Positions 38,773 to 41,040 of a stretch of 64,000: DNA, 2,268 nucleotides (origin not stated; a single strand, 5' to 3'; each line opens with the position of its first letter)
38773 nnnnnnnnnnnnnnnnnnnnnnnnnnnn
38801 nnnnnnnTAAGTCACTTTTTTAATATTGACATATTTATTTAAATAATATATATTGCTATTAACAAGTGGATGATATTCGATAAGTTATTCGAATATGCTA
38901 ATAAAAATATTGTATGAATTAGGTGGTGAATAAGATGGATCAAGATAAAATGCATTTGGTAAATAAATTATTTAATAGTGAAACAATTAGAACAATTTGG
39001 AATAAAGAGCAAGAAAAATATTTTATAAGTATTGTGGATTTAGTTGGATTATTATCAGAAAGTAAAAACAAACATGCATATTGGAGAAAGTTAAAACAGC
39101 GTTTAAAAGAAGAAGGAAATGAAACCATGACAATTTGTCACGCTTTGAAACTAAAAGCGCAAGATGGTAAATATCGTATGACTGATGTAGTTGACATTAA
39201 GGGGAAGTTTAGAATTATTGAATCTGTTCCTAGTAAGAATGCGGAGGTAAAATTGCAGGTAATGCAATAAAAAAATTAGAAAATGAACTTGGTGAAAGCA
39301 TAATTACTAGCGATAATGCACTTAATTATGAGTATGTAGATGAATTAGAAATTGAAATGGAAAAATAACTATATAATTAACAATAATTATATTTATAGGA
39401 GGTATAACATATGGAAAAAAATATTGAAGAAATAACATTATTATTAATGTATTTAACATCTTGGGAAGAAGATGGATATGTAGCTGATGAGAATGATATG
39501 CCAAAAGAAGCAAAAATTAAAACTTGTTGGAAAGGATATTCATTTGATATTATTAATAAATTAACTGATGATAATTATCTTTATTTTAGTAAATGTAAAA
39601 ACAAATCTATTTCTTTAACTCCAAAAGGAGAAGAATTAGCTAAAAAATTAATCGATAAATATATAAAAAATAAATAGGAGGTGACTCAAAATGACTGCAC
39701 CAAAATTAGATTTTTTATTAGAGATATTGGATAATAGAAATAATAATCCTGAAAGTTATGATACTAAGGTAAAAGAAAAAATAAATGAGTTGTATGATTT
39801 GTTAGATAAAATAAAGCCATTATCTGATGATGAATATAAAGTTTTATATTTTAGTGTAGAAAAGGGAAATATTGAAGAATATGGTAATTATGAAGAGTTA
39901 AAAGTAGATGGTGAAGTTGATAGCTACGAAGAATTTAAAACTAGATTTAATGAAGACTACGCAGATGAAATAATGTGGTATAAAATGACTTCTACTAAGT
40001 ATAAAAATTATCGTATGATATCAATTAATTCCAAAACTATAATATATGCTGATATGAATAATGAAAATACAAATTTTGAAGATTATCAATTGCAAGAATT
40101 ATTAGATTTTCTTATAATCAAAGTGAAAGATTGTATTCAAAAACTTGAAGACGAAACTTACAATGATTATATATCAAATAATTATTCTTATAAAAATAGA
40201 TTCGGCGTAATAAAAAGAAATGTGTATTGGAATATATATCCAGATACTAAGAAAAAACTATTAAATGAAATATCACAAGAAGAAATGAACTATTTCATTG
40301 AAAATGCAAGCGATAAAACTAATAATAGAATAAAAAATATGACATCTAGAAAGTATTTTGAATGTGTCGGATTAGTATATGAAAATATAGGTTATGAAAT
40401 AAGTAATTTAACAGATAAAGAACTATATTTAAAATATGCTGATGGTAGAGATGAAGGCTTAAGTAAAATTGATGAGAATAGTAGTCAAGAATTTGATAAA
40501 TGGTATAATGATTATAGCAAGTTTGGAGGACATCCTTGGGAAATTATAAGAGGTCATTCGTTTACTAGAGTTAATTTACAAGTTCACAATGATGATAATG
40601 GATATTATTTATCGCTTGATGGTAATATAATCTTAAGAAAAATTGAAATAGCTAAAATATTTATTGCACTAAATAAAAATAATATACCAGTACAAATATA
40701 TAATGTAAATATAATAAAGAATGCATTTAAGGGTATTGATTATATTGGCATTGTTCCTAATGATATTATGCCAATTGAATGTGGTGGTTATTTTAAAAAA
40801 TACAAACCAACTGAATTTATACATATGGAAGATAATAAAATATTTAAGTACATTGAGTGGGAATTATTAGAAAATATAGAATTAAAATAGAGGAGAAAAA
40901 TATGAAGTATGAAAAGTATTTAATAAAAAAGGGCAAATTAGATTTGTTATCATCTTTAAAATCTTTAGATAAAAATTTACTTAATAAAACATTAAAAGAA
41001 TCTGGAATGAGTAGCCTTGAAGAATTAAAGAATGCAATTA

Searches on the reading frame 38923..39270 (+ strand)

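Call 3: search_protein_families(library=pfam, proteins=[window:38923-39270:+], max_evalue=1)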
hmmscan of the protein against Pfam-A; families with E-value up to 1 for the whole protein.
window:38923-39270:+ (115 aa): 2 families
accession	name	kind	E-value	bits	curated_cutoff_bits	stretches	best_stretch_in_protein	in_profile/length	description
PF16242.11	Pyrid_ox_like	-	0.0015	18.5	28.8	1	10-93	51-133/149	Pyridoxamine 5'-phosphate oxidase like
PF02498.22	Bro-N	-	0.0049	17.9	25.6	1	22-109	2-85/96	BRO family, N-terminal domain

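Call 4: search_protein_families(library=padloc, proteins=[window:38923-39270:+], max_evalue=1)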
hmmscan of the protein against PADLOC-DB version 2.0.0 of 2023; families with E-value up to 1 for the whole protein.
window:38923-39270:+ (115 aa): 2 families
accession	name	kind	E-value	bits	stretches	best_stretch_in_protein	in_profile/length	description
PDLC04920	PDC-S13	-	1.4e-37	127.5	1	14-108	7-101/286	-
PDLC04841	PDC-S04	-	2.4e-21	74.6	1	15-109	8-105/292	-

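Call 6: search_protein_families(library=ncbifam, proteins=[window:38923-39270:+], max_evalue=1)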
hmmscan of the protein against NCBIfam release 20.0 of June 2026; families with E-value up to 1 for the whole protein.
window:38923-39270:+ (115 aa): 1 family
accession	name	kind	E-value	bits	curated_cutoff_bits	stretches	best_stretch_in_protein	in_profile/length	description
NF047373.1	BB0259_flg_lyt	exception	0.055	12.2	234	1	2-87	221-305/705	flagellar assembly lytic transglycosylase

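Call 7: search_protein_families(library=phrogs, proteins=[window:38923-39270:+], max_evalue=1)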
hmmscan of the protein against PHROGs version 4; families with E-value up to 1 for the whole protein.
window:38923-39270:+ (115 aa): 5 families
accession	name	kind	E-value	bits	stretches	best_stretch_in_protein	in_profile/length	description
phrog_15286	-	unknown function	8.7e-28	98.1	1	15-109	8-102/274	-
phrog_12819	-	unknown function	0.01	17.2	1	44-100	20-77/105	-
phrog_22918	-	unknown function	0.016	16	1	80-114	4-39/51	-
phrog_20239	-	unknown function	0.13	13.5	1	93-107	17-31/47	-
phrog_26100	-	unknown function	0.16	13.1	1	56-89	23-56/101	-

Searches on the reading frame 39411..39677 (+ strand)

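Call 3: search_protein_families(library=pfam, proteins=[window:39411-39677:+], max_evalue=1)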
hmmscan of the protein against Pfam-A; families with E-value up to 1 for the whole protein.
window:39411-39677:+ (88 aa): 3 families
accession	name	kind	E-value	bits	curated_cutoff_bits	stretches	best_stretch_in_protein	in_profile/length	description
PF20008.5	DUF6429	-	5.5e-20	71.3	31.6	1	2-85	2-69/71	Domain of unknown function (DUF6429)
PF25001.1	Aegyptin_C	-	0.017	15.6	27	1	28-66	49-86/115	Aegyptin, C-terminal domain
PF22665.2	DUF6293_C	-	0.029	15.3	27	1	45-77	65-98/101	DUF6293 C-terminal winged helix domain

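Call 4: search_protein_families(library=padloc, proteins=[window:39411-39677:+], max_evalue=1)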
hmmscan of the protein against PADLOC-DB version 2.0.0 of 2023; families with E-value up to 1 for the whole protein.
window:39411-39677:+ (88 aa): 1 family
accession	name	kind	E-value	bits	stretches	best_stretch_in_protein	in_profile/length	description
PDLC02974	WH_III-A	-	0.0012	17.2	1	46-86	34-71/101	-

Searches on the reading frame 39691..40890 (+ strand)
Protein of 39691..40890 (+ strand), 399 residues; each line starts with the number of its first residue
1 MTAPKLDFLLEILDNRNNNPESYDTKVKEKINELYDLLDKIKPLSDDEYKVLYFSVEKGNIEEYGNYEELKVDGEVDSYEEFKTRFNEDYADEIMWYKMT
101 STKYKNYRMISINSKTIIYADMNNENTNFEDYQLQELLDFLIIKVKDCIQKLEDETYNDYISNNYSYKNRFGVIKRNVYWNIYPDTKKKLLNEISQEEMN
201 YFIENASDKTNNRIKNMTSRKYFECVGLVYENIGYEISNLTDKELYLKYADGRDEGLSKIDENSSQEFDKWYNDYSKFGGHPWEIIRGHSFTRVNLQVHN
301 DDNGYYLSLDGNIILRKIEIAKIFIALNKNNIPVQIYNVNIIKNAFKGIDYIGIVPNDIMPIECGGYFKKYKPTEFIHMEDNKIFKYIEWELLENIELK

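Call 3: search_protein_families(library=pfam, proteins=[window:39691-40890:+], max_evalue=1)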
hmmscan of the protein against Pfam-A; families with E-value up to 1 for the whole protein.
window:39691-40890:+ (399 aa): 2 families
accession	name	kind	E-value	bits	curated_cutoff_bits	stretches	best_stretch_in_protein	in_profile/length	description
PF14203.11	TTRAP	-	0.034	14.8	27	0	36-54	42-60/62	Putative transposon-transfer assisting protein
PF06518.16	DUF1104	-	0.1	13.4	25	1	189-246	31-88/92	Protein of unknown function (DUF1104)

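Call 4: search_protein_families(library=padloc, proteins=[window:39691-40890:+], max_evalue=1)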
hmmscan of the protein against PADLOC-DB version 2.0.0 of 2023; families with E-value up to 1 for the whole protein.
window:39691-40890:+ (399 aa): 0 families

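Call 6: search_protein_families(library=ncbifam, proteins=[window:39691-40890:+], max_evalue=1)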
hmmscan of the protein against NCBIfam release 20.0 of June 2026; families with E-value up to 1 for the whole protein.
window:39691-40890:+ (399 aa): 0 families

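Call 7: search_protein_families(library=phrogs, proteins=[window:39691-40890:+], max_evalue=1)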
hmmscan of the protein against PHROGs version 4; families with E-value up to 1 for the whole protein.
window:39691-40890:+ (399 aa): 1 family
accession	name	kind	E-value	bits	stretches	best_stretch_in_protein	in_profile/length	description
phrog_32819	-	unknown function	0.047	15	1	135-191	48-101/111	-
